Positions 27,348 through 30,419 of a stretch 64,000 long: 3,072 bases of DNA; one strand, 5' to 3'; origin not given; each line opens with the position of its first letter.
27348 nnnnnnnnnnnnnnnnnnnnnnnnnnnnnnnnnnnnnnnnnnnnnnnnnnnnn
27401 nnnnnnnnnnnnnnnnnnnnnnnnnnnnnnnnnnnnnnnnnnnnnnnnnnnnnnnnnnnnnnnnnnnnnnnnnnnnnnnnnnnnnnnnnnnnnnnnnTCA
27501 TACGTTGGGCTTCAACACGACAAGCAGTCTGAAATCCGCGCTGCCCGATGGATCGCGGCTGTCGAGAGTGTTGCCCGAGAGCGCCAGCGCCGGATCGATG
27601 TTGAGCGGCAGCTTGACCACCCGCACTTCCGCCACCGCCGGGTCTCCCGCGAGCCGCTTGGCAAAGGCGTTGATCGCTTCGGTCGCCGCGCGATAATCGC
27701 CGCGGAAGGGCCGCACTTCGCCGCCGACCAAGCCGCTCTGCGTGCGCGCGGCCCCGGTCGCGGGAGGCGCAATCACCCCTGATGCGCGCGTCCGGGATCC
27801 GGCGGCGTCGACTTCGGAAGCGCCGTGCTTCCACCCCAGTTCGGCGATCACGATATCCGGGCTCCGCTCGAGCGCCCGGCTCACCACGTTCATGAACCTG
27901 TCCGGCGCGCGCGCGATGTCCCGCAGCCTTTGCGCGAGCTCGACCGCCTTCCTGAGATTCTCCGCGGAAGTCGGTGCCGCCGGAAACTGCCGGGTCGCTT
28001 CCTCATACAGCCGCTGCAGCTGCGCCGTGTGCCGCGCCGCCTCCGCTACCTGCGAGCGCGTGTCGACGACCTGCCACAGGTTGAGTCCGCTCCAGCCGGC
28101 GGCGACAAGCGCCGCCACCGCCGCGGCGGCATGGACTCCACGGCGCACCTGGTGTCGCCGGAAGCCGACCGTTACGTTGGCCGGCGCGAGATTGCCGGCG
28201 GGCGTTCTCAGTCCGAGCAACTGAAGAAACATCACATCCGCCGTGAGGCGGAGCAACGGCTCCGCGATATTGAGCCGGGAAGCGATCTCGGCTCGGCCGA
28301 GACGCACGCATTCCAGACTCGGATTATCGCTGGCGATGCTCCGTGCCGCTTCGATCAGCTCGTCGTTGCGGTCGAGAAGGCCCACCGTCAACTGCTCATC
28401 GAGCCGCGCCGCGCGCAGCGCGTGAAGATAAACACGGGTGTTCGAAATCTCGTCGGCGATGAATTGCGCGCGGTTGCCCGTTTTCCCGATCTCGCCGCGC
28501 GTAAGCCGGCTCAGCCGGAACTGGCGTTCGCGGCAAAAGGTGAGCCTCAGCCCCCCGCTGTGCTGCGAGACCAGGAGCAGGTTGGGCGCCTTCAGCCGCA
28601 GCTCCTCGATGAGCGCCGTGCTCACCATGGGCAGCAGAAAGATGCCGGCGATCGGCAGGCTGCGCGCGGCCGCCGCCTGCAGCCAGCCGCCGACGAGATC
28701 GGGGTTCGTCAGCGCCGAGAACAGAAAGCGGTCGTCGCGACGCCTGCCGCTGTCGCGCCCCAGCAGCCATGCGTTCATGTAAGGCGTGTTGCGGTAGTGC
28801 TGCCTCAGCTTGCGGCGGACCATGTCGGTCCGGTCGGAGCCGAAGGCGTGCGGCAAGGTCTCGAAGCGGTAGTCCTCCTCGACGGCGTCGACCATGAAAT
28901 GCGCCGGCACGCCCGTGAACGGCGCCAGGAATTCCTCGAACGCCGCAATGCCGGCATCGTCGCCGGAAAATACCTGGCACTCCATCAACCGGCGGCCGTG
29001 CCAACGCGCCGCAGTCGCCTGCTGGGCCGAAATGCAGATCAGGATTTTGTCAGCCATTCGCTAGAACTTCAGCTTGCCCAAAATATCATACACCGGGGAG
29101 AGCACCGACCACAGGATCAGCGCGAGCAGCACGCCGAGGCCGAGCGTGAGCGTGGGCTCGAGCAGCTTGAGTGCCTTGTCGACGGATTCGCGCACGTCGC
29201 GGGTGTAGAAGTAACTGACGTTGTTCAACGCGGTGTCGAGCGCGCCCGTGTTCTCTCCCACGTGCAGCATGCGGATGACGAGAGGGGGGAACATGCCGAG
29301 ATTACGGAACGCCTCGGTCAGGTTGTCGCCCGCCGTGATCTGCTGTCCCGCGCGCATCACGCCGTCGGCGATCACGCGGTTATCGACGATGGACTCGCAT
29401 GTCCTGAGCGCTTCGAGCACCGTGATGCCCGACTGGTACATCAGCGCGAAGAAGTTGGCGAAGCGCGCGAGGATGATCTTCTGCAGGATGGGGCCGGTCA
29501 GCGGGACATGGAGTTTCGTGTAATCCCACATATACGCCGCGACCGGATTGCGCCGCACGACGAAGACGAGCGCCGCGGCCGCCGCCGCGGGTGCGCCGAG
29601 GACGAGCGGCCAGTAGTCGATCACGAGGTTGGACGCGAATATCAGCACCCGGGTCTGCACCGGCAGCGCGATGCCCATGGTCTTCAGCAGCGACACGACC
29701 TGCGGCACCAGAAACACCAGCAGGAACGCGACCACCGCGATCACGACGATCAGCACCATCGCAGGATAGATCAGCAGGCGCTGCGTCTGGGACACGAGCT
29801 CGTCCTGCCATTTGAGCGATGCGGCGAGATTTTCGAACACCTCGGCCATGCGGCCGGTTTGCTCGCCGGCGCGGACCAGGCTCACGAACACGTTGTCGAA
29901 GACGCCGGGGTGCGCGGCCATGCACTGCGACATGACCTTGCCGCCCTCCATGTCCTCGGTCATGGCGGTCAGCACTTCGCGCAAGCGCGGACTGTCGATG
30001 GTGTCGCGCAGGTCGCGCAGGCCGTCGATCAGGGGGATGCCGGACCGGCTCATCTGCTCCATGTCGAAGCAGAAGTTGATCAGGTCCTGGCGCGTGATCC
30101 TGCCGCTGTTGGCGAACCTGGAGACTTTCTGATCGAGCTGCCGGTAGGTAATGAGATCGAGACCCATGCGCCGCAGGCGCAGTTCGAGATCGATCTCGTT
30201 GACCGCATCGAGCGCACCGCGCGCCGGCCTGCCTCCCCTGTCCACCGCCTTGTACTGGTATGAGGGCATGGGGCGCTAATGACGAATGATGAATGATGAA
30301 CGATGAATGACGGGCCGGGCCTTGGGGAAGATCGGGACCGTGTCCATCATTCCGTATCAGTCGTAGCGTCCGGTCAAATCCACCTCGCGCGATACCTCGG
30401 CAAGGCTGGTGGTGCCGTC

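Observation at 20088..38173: Sigma-54 / two-component-controlled type IV filament locus of MSHA-class composition with a rearranged, minimal gene set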

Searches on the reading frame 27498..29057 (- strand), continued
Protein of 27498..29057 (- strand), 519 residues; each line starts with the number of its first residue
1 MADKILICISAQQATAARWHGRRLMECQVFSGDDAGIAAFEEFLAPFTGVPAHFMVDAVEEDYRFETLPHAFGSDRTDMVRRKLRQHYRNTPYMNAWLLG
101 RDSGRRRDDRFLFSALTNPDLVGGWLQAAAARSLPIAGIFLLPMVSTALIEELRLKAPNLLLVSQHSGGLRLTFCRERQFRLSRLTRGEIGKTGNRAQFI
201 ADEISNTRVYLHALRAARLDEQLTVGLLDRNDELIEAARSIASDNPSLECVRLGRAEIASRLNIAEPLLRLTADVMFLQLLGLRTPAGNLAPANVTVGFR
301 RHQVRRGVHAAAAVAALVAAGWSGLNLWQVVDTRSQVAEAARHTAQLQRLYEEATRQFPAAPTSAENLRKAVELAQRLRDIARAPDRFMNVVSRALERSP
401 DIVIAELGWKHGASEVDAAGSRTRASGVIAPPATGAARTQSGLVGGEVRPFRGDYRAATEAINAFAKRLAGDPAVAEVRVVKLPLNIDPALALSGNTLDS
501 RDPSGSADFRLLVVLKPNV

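Call 37: predict_structure(alignment_id=A2)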
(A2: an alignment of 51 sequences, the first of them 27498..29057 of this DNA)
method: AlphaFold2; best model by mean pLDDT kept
length: 519 residues; sequences in the alignment: 51
mean_pLDDT: 72.2   pTM: 0.55
mean pLDDT of the five models: 72.2, 72.1, 70.5, 70.2, 69.4
residues with pLDDT >= 90: 70; 70-90: 276; 50-70: 76; < 50: 97
segments of 3 or more residues with pLDDT < 50: 66-79, 81-83, 85-87, 89-93, 95-106, 191-193, 358-364, 373-382, 419-436, 487-504
pLDDT, mean of each block of 10 residues (from residue 1): 86 90 92 91 90 80 50 41 47 46 46 59 84 86 78 85 83 82 69 68 84 71 89 86 83 92 90 91 78 71 79 85 82 80 78 59 48 48 63 82 78 57 29 48 80 76 85 83 58 36 60 74
secondary structure, 60 per line:
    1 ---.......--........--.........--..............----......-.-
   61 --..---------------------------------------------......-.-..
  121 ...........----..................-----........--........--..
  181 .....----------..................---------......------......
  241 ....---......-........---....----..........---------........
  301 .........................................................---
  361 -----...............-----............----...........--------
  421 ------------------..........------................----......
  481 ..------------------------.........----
elements in order: E4-10 E13-20 E23-31 H34-47 E52-57 H110-115 H119-131 E136-141 H142-153 E159-166 E169-176 E179-185 H196-213 E223-228 H235-244 E248-253 H255-262 H266-269 H274-283 H293-357 H366-380 H386-397 E402-412 E439-448 H455-470 E475-482 E507-515
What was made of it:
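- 27498..29057 (-): Fusion of an actin-like (PilM/GspL-type) cytoplasmic domain, a long helix and a C-terminal alpha-beta domain. It occupies the MshI/MshI2 position. The AF2 model has pLDDT 72 and pTM 0.55 (call 37).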

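Call 41: fold_search(model_id=the predicted structure, library=pdb)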
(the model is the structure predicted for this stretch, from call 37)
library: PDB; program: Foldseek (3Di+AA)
matches with E <= 10: 1105; with E <= 0.001: 69
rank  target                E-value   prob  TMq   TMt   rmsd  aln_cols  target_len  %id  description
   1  5eou_B                4.6e-07  1.00  0.36  0.49   8.4       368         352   12  Pseudomonas aeruginosa PilM:PilN1-12 bound to ATP (released 2016-04-27)
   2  5eox_B                6.4e-07  1.00  0.32  0.44  10.0       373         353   11  Pseudomonas aeruginosa PilM bound to ADP (released 2016-04-27)
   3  5eoy_A                9.5e-07  1.00  0.34  0.47   9.2       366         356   13  Pseudomonas aeruginosa SeMet-PilM bound to ADP (released 2016-04-27)
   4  5eou_A                1.8e-06  1.00  0.34  0.50   9.2       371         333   12  Pseudomonas aeruginosa PilM:PilN1-12 bound to ATP (released 2016-04-27)
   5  5eox_A                2.6e-06  1.00  0.33  0.46   9.5       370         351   13  Pseudomonas aeruginosa PilM bound to ADP (released 2016-04-27)
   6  5eq6_A                2.9e-06  1.00  0.32  0.44  10.1       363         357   13  Pseudomonas aeruginosa PilM bound to AMP-PNP (released 2016-04-27)
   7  5eq6_B                3.7e-06  1.00  0.33  0.46   9.6       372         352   12  Pseudomonas aeruginosa PilM bound to AMP-PNP (released 2016-04-27)
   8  5eoy_B                4.3e-06  1.00  0.32  0.44  10.0       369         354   11  Pseudomonas aeruginosa SeMet-PilM bound to ADP (released 2016-04-27)
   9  6jdh_A                5.4e-06  1.00  0.24  0.38   8.2       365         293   12  Crystal structure of N-acetyl mannosmaine kinase from Pasteurella multocida (released 2020-02-05)
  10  1t6d_B                5.4e-06  1.00  0.24  0.36  11.0       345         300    8  MIRAS phasing of the Aquifex aeolicus Ppx/GppA phosphatase: crystal structure of the type II variant (released 2004-08-03)
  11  3hrg                  5.8e-06  1.00  0.31  0.55   7.4       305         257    8  Crystal structure of Bacteroides thetaiotaomicron BT_3980, protein with actin-like ATPase fold and unknown function (NP_ (released 2009-06-23)
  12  7epq_A                6.5e-06  1.00  0.23  0.37  12.5       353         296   10  Crystal structure of exopolyphosphatase (PPX) from Porphyromonas gingivalis in complex with sulfate and magnesium ions (released 2022-05-11)
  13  3jc8_Ma               9.6e-06  1.00  0.33  0.45   8.5       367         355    9  Architectural model of the type IVa pilus machine in a piliated state (released 2016-03-16)
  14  1t6c                  9.6e-06  1.00  0.23  0.35  13.2       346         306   10  Structural characterization of the Ppx/GppA protein family: crystal structure of the Aquifex aeolicus family member (released 2004-08-03)
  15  7epq_B                1.0e-05  1.00  0.23  0.37  12.5       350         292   11  Crystal structure of exopolyphosphatase (PPX) from Porphyromonas gingivalis in complex with sulfate and magnesium ions (released 2022-05-11)
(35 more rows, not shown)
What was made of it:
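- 27498..29057 (-): The top Foldseek hits are P. aeruginosa PilM (E 4.6e-7, probability 1.0), then M. xanthus and Thermus PilM and the PulL cytoplasmic domain (call 41).
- PilM fold for the fusion protein: calls 37, 41. The domain order of the fusion (actin-like domain, TM helix, periplasmic alpha-beta domain) is that of GspL, and the PulL cytoplasmic domain is among the fold hits (call 41).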

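Call 56: find_homologous_proteins(query=A4, max_evalue=1e-10)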
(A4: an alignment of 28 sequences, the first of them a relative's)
Query A4 (28 sequences) (552 aa, profile of the alignment): 260 proteins with E <= 1e-10 among 8000 candidates; the best 120 are listed.
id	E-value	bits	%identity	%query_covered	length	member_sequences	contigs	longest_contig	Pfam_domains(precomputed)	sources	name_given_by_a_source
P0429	2.7e-159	549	43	96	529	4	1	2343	-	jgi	jgi:hypothetical protein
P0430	1.1e-158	547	41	99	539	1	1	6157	-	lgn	-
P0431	7.5e-158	544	42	99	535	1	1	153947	-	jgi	jgi:hypothetical protein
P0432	8.9e-157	541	42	96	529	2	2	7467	-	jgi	jgi:hypothetical protein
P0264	4.7e-156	538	99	100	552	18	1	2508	-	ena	-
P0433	1.5e-155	537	47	98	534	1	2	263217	-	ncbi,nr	ncbi:MAG: hypothetical protein GWN84_01790 [Gammaproteobacteria bacterium]|nr:hypothetical protein [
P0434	6.8e-154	531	47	97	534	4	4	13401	-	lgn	-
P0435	7.3e-154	531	42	97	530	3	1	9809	-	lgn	-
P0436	1.9e-153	530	47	97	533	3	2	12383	-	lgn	-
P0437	1.3e-152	527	42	96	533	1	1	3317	-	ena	-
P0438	1.8e-152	527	45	92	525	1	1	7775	-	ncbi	-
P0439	7.5e-152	525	43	96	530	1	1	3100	-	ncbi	-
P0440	8.6e-152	524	41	96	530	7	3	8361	-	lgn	-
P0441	9.8e-152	524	42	97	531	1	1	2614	-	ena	-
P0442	4.9e-150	519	41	95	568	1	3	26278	-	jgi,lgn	jgi:hypothetical protein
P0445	2.8e-149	516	48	94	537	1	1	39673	-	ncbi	-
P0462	3.3e-147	509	42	95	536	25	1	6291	-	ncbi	-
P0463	3.8e-147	509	46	95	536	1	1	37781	-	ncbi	-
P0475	3.3e-146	506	31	92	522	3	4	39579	-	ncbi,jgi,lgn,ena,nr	ncbi:MAG TPA: hypothetical protein DEQ20_01565 [Desulfobulbaceae bacterium]|nr:MAG: hypothetical pro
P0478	5.1e-146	505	40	99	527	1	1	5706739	-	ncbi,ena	-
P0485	1.4e-145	504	37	99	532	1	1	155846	-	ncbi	-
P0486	1.7e-145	504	39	99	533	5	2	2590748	-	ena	-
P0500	3.4e-144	499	39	99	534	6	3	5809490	-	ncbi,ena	-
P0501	4.6e-144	499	39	99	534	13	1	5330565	-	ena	-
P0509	5.2e-143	495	38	99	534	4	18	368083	-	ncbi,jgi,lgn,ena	-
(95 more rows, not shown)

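Call 57: list_cluster_members(proteins=[P0478, P0500, P0501, P0486, P0509, P0475, P0485, P0445, P0463, P0462])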
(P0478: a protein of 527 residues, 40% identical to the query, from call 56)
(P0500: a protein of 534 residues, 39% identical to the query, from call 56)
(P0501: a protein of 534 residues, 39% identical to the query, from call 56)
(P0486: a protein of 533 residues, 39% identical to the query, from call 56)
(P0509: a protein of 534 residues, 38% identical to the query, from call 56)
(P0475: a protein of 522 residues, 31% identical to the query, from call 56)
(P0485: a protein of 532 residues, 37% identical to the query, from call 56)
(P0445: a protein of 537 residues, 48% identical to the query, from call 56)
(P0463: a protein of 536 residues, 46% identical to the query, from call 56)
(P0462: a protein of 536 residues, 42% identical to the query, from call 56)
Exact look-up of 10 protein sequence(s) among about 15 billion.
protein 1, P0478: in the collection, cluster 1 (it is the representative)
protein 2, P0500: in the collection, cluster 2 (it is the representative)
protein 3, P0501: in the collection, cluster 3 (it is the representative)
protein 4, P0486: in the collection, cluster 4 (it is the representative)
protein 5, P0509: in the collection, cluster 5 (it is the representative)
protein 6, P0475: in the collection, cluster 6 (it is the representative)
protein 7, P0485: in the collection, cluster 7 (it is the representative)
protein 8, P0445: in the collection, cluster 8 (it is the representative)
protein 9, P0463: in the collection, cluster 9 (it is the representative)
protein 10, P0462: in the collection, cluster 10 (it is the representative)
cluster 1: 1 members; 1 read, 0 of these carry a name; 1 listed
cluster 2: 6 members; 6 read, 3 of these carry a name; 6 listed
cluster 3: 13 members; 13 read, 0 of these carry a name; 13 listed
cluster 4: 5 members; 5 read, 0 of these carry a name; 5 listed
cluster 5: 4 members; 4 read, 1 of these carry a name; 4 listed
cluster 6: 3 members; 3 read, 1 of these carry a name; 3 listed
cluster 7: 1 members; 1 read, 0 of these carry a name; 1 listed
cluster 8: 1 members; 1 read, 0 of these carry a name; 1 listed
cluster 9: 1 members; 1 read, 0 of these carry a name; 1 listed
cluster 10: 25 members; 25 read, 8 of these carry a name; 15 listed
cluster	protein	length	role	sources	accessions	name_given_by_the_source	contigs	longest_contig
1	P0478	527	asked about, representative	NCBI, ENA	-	-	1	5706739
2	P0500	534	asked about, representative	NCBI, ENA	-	-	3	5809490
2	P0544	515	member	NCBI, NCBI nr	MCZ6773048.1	MAG: hypothetical protein O7G83_13875 [Proteobacteria bacterium] | hypothetical protein [Pseudomonadota bacterium]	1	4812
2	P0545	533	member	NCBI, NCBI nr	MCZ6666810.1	MAG: hypothetical protein O7B81_16040 [Gammaproteobacteria bacterium] | hypothetical protein [Gammaproteobacteria bacterium]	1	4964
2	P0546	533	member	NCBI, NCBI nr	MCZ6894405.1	MAG: hypothetical protein O7H40_10225 [Gammaproteobacteria bacterium] | hypothetical protein [Gammaproteobacteria bacterium]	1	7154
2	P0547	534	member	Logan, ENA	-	-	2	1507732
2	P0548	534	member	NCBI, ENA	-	-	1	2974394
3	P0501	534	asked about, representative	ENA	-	-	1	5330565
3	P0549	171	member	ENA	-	-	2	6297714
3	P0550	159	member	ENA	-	-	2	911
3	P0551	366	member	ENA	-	-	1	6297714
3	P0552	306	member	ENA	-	-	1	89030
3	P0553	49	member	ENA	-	-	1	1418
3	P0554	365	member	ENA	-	-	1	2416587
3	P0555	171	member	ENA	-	-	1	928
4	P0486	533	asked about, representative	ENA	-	-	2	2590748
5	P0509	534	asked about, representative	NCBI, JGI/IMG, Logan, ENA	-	-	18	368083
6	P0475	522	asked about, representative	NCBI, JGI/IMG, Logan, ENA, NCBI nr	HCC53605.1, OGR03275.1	MAG TPA: hypothetical protein DEQ20_01565 [Desulfobulbaceae bacterium] | MAG: hypothetical protein A2520_04200 [Deltaproteobacteria bacterium RIFOXYD12_FULL_53_23]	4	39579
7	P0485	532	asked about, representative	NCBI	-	-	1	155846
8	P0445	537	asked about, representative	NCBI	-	-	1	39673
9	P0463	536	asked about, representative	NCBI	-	-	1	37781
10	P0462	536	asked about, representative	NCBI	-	-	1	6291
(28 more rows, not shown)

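Call 60: find_encoding_contigs(protein=P0478, flank=10000, max_places=1)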
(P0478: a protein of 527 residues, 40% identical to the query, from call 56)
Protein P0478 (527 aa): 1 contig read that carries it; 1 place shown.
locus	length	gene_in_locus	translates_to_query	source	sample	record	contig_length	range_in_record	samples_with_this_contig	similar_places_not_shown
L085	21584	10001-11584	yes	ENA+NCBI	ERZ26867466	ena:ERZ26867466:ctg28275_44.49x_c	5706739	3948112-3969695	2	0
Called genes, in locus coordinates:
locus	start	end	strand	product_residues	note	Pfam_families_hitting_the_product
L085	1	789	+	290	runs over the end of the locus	PF02219:MTHFR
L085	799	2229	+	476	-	PF00072:Response_reg, PF00158:Sigma54_activat, PF14532:Sigma54_activ_2, PF07728:AAA_5 (weak), PF25601:AAA_lid_14, PF02954:HTH_8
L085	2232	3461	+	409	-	PF13191:AAA_16 (weak), PF13401:AAA_22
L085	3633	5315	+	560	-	PF07655:Secretin_N_2 (weak), PF00263:Secretin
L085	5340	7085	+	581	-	PF13176:TPR_7 (faint), PF07719:TPR_2 (faint), PF13424:TPR_12 (faint), PF13432:TPR_16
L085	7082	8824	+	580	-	PF13401:AAA_22 (faint), PF05157:MshEN, PF00437:T2SSE, PF13191:AAA_16 (faint)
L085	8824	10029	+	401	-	PF28597:T2SSF_N, PF00482:T2SSF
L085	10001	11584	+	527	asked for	-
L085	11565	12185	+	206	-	-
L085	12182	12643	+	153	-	-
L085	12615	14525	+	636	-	-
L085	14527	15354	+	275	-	PF07963:N_methyl (weak)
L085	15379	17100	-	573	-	PF02518:HATPase_c (faint)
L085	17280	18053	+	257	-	-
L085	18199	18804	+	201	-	-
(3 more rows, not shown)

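Call 80: find_encoding_contigs(protein=P0475, flank=10000, max_places=1)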
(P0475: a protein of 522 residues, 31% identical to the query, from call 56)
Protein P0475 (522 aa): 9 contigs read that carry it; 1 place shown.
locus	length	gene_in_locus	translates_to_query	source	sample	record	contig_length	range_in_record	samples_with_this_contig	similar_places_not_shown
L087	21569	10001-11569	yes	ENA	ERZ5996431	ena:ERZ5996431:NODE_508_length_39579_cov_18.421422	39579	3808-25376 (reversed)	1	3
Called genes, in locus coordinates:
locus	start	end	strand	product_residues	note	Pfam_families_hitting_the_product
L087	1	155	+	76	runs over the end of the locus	PF09720:Unstab_antitox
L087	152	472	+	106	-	-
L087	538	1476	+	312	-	PF01207:Dus, PF00977:His_biosynth (weak), PF01680:SOR_SNZ (faint)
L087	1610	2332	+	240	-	PF00005:ABC_tran, PF13304:AAA_21 (weak)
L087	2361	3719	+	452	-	PF13191:AAA_16 (weak), PF13401:AAA_22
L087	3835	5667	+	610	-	PF07655:Secretin_N_2 (weak), PF00263:Secretin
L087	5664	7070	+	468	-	PF23914:TPR_CcmH_CycH (faint), PF00515:TPR_1 (faint), PF07719:TPR_2 (faint), PF13176:TPR_7 (faint), PF13424:TPR_12 (faint), PF14559:TPR_19, PF13432:TPR_16 (weak), PF14559:TPR_19 (weak), +3 more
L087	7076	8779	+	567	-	PF05157:MshEN, PF00437:T2SSE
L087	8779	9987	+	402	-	PF28597:T2SSF_N (weak), PF00482:T2SSF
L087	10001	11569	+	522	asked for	-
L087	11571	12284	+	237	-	-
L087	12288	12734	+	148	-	-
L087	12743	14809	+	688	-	-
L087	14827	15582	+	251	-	PF07963:N_methyl (weak)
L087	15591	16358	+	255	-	PF12679:ABC2_membrane_2 (weak), PF12698:ABC2_membrane_3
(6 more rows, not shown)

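Call 81: find_encoding_contigs(protein=P0433, flank=10000, max_places=1)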
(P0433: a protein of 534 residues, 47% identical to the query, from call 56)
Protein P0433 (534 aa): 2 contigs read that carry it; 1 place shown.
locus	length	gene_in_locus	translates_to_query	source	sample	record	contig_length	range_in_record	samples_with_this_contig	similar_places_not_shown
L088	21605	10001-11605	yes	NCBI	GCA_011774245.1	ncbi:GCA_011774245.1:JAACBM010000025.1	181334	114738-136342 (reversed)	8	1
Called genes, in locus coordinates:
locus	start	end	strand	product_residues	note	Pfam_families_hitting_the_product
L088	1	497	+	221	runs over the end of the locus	PF00670:AdoHcyase_NAD, PF02826:2-Hacid_dh_C (weak), PF05221:AdoHcyase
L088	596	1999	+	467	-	PF00072:Response_reg, PF00158:Sigma54_activat, PF14532:Sigma54_activ_2, PF07728:AAA_5, PF25601:AAA_lid_14, PF02954:HTH_8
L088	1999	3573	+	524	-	PF13191:AAA_16 (weak), PF13401:AAA_22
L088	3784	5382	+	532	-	PF07660:STN (weak), PF07655:Secretin_N_2, PF00263:Secretin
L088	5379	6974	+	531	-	PF23914:TPR_CcmH_CycH (faint), PF07719:TPR_2 (faint), PF13176:TPR_7 (faint), PF13424:TPR_12 (faint), PF13431:TPR_17 (faint), PF00515:TPR_1 (faint), PF14559:TPR_19 (weak), PF13432:TPR_16 (weak)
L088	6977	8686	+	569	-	PF05157:MshEN, PF00437:T2SSE, PF13173:AAA_14 (faint)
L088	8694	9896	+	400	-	PF28597:T2SSF_N (weak), PF00482:T2SSF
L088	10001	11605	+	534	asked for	-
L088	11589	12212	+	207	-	-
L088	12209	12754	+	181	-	-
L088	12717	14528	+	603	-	-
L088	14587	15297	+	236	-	-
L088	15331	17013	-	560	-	PF02518:HATPase_c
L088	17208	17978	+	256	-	PF12679:ABC2_membrane_2 (faint), PF12698:ABC2_membrane_3 (weak)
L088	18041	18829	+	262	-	-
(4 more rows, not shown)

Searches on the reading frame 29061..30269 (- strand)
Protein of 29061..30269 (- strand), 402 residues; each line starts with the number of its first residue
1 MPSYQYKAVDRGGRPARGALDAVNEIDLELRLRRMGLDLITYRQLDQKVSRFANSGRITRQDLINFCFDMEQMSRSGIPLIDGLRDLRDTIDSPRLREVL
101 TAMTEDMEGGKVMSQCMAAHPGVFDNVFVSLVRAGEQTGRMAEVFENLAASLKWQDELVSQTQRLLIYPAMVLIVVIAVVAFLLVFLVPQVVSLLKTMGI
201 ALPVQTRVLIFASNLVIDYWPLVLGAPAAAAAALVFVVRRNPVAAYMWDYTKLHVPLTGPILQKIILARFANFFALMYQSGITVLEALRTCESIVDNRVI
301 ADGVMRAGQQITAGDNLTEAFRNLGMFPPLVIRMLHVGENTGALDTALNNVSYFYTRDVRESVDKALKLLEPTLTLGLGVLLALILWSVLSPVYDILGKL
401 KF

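Call 3: search_protein_families(library=pfam, proteins=[window:29061-30269:-], max_evalue=0.01)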
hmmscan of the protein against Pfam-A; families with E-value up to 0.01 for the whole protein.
window:29061-30269:- (402 aa): 1 family
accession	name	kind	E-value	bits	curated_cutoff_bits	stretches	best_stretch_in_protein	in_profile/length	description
PF00482.28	T2SSF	-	7.6e-48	162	25.2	2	72-189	7-125/125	Type II secretion system (T2SS), protein F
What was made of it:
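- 29061..30269 (-): GspF/PilC/MshG-type inner-membrane platform. Pfam T2SSF (162 bits, two repeats) (call 3).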

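Call 5: search_protein_families(library=ncbifam, proteins=[window:29061-30269:-], max_evalue=0.01)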
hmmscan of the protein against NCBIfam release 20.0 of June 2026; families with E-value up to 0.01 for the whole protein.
window:29061-30269:- (402 aa): 7 families
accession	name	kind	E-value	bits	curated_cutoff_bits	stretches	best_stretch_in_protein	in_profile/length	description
TIGR02120.1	GspF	equivalog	3.8e-89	299.7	424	1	4-396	1-397/401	type II secretion system inner membrane protein GspF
NF052606.1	T4PiliAsmPilCMyx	equivalog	2.1e-72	244.3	700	1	2-400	20-418/419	type IV pilus assembly protein PilC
NF052607.1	T4PiliAsmPilCThrm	equivalog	2.7e-70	237.5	700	1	1-400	1-404/406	type IV pilus assembly protein PilC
NF047826.1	T3SSXpsF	equivalog_domain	5e-58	196.8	650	1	1-397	1-401/405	type II secretion system protein XpsF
NF007861.0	PRK10573.1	equivalog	2e-56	191.8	401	1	4-395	7-393/401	protein transport protein HofC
NF041012.2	T4P_ComGB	equivalog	1.1e-35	123.6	240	1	64-397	4-331/332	competence type IV pilus assembly protein ComGB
NF045751.1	MPN385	equivalog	0.0065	17.2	120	0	337-397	40-100/105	MPN385 family protein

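Call 10: find_encoding_contigs(protein=window:29061-30269:-, flank=10000, max_places=6)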
Protein window:29061-30269:- (402 aa): no gene with exactly this product is on record in the collection.
